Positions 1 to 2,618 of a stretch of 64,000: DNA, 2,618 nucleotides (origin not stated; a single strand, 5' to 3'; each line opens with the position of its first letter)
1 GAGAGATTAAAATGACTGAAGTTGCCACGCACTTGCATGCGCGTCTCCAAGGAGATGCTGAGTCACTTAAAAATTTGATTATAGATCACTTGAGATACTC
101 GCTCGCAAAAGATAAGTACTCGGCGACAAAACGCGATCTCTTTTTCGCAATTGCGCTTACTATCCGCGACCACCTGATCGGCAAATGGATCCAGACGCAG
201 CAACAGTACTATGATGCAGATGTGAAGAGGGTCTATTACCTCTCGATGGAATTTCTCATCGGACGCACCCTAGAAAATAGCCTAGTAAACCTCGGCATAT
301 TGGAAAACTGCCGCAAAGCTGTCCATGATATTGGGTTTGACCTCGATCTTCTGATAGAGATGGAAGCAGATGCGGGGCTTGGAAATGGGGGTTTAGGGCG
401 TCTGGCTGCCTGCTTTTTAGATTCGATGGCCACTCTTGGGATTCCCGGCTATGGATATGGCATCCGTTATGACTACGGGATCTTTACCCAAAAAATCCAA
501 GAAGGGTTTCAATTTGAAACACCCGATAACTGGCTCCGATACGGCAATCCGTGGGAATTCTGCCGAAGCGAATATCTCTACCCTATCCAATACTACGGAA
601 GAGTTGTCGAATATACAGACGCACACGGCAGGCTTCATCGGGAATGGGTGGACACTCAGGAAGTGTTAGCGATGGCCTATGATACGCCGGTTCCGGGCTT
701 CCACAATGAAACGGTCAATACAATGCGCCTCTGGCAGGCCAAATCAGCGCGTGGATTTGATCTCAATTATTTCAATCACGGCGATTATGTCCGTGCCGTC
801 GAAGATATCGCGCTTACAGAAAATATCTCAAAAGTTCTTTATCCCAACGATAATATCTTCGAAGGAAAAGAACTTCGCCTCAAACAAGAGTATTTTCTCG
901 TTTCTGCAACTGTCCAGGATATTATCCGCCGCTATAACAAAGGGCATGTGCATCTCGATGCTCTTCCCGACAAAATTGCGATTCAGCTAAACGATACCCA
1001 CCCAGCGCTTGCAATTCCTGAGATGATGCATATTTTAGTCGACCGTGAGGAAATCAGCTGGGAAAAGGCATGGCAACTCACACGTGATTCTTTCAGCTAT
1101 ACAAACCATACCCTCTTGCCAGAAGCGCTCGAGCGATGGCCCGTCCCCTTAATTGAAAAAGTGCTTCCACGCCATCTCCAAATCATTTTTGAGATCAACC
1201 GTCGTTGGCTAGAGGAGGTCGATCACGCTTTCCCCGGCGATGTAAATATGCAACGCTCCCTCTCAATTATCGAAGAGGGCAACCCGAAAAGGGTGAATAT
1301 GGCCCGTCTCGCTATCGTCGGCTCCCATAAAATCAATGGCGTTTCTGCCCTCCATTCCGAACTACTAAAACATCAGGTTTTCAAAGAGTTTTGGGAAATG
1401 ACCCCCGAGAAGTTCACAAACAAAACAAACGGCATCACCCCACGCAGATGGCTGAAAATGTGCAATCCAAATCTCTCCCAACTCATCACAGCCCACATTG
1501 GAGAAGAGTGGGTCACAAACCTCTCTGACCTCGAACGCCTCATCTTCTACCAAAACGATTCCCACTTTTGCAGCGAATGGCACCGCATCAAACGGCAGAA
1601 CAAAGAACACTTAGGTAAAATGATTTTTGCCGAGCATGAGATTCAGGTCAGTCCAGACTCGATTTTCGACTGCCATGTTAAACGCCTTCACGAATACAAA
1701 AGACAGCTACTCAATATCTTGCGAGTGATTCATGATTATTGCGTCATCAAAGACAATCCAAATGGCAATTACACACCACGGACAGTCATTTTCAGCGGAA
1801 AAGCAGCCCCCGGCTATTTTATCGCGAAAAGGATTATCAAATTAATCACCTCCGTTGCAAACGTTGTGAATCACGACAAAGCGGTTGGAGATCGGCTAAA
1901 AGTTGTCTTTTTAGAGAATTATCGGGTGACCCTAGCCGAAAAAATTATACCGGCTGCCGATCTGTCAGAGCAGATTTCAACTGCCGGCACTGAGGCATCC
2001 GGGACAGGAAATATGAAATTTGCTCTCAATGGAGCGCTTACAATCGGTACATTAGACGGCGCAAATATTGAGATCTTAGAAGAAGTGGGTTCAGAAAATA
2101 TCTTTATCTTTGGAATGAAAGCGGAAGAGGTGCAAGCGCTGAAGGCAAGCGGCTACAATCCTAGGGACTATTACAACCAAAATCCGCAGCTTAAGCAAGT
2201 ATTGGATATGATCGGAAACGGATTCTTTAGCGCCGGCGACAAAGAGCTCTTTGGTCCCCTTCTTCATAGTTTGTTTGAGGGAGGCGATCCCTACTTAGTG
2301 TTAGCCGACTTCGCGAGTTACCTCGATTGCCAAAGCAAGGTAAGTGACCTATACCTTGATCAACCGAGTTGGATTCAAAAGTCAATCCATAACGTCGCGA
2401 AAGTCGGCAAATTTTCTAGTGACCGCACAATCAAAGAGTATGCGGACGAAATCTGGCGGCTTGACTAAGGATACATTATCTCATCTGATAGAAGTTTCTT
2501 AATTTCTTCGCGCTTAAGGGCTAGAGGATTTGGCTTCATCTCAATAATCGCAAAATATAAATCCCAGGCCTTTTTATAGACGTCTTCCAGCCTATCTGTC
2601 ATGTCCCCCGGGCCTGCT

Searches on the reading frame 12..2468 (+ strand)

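Call 67: search_protein_families(library=ncbifam, proteins=[window:12-2468:+], max_evalue=0.00001)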
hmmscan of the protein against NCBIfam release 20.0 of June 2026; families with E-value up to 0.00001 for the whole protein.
window:12-2468:+ (818 aa): 5 families
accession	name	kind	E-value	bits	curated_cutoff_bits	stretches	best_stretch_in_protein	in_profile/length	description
TIGR02093.1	P_ylase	subfamily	0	1229.6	552.9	1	16-816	2-803/804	glycogen/starch/alpha-glucan family phosphorylase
NF011562.0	PRK14986.1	equivalog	0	1051.4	1546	1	16-818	14-811/815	glycogen phosphorylase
NF011561.0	PRK14985.1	equivalog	9.8e-285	946.8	1273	1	34-816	26-797/800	maltodextrin phosphorylase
TIGR02094.1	more_P_ylases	subfamily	4.4e-34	118.2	191.7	1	314-690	154-518/600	alpha-glucan family phosphorylase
NF041129.1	maldex_phorlase_Thcocales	equivalog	1.4e-28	99.5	1500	1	323-687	262-606/816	maltodextrin phosphorylase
